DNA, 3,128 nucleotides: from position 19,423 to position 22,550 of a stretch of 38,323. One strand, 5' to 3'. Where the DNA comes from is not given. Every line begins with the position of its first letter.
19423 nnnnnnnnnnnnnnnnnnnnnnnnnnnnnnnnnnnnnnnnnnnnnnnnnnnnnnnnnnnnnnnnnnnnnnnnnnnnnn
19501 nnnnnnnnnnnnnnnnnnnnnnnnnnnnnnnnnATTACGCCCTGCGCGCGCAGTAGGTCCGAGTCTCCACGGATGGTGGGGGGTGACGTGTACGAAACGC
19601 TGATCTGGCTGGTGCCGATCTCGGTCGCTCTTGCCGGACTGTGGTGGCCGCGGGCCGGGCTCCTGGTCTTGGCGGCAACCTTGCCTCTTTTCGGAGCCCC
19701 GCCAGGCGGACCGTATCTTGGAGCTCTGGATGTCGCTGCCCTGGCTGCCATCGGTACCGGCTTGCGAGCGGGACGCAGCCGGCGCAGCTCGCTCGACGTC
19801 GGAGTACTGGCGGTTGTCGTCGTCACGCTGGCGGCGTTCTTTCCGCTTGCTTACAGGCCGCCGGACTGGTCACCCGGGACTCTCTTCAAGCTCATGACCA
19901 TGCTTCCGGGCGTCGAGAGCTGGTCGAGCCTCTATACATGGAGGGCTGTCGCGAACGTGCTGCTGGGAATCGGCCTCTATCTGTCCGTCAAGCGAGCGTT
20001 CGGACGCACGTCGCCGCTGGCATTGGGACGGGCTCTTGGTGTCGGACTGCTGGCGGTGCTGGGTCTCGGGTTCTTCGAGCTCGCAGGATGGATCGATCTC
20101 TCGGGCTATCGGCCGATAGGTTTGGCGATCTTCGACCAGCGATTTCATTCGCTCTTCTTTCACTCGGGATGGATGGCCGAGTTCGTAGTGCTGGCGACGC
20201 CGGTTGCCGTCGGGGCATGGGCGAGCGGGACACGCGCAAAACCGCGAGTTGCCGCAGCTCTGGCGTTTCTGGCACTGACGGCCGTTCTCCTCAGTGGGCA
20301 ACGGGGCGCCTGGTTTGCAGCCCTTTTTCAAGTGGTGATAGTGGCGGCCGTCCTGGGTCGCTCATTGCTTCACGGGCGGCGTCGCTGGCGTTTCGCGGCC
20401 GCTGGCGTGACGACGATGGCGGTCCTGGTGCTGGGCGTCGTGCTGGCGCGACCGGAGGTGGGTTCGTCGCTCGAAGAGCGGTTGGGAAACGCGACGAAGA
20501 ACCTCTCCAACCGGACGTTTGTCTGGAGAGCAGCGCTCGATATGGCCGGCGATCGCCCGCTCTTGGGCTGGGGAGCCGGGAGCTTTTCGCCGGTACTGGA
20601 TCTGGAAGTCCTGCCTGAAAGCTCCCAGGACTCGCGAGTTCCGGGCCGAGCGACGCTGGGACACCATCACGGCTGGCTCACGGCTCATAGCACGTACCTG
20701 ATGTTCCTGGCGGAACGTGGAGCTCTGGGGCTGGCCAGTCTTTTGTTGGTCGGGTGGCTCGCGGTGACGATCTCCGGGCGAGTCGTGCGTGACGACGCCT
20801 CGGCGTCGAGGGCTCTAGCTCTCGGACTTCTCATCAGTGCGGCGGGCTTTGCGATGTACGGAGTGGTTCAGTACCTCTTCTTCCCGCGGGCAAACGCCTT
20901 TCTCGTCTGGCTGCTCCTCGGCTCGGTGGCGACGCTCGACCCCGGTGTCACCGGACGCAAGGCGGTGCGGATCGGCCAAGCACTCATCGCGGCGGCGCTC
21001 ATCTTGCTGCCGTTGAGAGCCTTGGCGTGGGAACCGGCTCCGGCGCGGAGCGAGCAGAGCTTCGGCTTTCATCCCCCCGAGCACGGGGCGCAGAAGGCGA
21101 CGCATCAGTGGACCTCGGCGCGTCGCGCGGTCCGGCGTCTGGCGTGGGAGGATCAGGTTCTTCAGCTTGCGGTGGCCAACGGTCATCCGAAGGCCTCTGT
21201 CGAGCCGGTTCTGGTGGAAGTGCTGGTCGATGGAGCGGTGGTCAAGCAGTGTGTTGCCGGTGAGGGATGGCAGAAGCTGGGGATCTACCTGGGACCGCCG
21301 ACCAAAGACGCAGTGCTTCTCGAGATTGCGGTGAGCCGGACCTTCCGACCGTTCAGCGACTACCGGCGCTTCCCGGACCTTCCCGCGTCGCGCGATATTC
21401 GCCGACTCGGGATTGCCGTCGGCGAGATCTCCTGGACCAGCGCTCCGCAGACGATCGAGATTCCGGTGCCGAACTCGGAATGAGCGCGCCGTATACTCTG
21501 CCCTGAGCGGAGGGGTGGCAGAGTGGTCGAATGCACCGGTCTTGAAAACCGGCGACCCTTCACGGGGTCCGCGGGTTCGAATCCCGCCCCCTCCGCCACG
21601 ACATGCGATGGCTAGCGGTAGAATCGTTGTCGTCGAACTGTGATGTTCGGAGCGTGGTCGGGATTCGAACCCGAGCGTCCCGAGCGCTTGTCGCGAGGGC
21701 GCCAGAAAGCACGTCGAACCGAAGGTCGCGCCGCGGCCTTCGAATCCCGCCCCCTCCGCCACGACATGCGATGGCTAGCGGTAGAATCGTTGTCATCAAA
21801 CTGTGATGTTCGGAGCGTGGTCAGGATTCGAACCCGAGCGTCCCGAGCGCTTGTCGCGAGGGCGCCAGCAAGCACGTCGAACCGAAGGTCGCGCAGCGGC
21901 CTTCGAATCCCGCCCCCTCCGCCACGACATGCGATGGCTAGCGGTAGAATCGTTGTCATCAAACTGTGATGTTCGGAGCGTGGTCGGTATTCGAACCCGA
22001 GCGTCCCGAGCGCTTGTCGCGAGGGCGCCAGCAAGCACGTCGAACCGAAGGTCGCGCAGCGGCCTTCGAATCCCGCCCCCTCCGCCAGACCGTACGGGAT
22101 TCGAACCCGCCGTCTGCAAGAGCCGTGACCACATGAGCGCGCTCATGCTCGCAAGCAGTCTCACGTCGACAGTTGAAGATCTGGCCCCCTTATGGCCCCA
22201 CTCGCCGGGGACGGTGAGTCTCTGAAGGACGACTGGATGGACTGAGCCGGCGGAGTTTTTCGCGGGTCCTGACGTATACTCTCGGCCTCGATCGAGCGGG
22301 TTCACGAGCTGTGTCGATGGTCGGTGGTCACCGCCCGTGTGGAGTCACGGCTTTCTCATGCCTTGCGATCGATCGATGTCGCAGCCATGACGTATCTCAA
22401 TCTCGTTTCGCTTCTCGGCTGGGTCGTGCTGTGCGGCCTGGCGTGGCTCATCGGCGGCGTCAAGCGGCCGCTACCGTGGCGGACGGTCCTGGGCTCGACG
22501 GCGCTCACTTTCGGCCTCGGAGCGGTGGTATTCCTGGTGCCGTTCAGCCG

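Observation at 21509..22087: Intact tRNA-Ser(UGA) followed by three 163-bp tandem units, each ending in an exact copy of the tRNA's last 23 nt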

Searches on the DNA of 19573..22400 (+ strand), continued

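Call 65: search_rna_families(sources=[L015, L016, L017, L024], threshold=evalue, max_evalue=10, show_alignments=0)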
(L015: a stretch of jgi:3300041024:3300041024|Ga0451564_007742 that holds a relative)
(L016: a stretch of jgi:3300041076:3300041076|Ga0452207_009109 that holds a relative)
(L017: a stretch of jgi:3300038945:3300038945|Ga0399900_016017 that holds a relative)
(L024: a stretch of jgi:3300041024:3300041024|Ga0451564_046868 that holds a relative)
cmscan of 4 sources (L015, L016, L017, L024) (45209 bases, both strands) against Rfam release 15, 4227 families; matches with E-value up to 10: 16.
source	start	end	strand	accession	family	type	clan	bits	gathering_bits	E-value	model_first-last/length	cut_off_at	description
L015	7330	7416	-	RF00005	tRNA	Gene; tRNA;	CL00001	63.6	29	1.3e-11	1-71/71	no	tRNA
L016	6923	7009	+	RF00005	tRNA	Gene; tRNA;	CL00001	63.5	29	1.3e-11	1-71/71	no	tRNA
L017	7005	7091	+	RF00005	tRNA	Gene; tRNA;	CL00001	63.5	29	1.3e-11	1-71/71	no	tRNA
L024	5913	5999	+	RF00005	tRNA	Gene; tRNA;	CL00001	61.9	29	3.7e-11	1-71/71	no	tRNA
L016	6958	7009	-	RF04351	Plastid-psbl-rps4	Cis-reg;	-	33.2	68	0.0028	1-53/53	no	Plastid-psbl-rps4 3UTR RNA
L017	7040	7091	-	RF04351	Plastid-psbl-rps4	Cis-reg;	-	30.8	68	0.012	1-53/53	no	Plastid-psbl-rps4 3UTR RNA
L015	7330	7381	+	RF04351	Plastid-psbl-rps4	Cis-reg;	-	30.2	68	0.018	1-53/53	no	Plastid-psbl-rps4 3UTR RNA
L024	5908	6072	+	RF02223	sX4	Gene; sRNA;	-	29.9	70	0.016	1-167/167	no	Proteobacterial sRNA sX4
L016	6918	7063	+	RF02223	sX4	Gene; sRNA;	-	29.1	70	0.025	1-167/167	no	Proteobacterial sRNA sX4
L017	6997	7159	+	RF02223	sX4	Gene; sRNA;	-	27.2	70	0.074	1-167/167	no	Proteobacterial sRNA sX4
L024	5948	5999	-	RF04351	Plastid-psbl-rps4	Cis-reg;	-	25.7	68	0.29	1-53/53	no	Plastid-psbl-rps4 3UTR RNA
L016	3796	3827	+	RF04332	Plastid-rpoB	Cis-reg;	-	22.4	45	9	1-49/49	no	Plastid-rpoB 5UTR RNA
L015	7284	7426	-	RF02223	sX4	Gene; sRNA;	-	22.2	70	1.2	1-167/167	no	Proteobacterial sRNA sX4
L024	3514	3642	-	RF02798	CssrA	Gene; sRNA;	-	22.2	93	2.3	1-111/111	no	Chromosome-encoded Shigella sRNA A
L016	952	999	+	RF02499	Atu_C4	Gene; sRNA;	-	22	80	5.4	1-70/70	no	Rhizobiales sRNA Atu_C4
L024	9126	9195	-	RF03455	mir-9847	Gene; miRNA;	-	20.7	74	3.8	1-75/75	no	mir-9847 microRNA precursor family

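Call 76: build_rna_model(alignment_id=A1, structure=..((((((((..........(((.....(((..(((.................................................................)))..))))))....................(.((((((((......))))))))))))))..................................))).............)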
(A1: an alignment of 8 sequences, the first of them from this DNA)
Model R1 built from alignment A1 (8 sequences, 212 columns); structure: as given.
model positions 106; base pairs 26; branch points 1; effective number of sequences 1.43; information 0.591 bits per position. Calibrated on 0.2 Mb of random sequence (short: E-values are rough).
structure used (alignment columns):
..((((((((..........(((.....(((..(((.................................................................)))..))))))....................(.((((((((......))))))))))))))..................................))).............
